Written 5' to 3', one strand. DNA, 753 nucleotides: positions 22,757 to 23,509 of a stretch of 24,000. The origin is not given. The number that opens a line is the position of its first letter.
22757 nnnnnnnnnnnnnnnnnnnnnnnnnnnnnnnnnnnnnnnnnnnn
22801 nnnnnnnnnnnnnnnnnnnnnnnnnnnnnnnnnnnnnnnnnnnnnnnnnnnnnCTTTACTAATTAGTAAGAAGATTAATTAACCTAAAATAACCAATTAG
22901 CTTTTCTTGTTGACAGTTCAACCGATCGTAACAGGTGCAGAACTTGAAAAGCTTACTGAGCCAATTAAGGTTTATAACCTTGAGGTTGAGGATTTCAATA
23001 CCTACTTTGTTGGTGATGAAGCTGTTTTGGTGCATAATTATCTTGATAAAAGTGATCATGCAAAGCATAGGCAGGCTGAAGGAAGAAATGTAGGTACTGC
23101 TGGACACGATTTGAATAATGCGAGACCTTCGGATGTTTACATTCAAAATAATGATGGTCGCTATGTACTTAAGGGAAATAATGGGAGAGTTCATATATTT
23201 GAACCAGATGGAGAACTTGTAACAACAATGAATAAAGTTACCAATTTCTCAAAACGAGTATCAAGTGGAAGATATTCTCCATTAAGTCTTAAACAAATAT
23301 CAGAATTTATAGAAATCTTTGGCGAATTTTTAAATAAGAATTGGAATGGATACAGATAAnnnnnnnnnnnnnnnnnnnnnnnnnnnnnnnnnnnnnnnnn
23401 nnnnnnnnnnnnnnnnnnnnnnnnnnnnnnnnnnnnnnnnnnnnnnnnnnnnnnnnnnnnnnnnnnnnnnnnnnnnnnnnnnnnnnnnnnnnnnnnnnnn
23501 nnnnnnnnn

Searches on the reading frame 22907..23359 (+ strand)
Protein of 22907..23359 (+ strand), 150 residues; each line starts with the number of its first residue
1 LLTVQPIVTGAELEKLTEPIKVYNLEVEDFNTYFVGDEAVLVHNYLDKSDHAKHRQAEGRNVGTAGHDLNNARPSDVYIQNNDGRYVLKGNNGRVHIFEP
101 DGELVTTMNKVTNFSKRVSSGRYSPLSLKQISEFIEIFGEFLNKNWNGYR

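Call 6: search_protein_families(library=pfam, proteins=[window:22907-23359:+], max_evalue=0.01)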
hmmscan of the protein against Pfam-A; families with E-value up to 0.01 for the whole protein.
window:22907-23359:+ (150 aa): 1 family
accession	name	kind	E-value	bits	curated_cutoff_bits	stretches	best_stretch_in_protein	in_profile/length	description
PF07591.16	PT-HINT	-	4.5e-07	30.6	27.7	1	11-44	100-136/137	Pretoxin HINT domain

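Call 49: search_protein_families(library=ncbifam, proteins=[window:22907-23359:+], max_evalue=1)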
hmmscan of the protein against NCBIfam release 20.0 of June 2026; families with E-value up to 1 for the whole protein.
window:22907-23359:+ (150 aa): 2 families
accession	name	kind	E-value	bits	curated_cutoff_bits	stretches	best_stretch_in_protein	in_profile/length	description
TIGR01443.1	intein_Cterm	domain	0.0084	16.3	15.6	1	21-44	1-23/24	intein C-terminal splicing region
NF035926.1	scyF_NHL_VPEP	equivalog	0.019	14.1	350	1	63-112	237-287/376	scytonemin biosynthesis PEP-CTERM protein ScyF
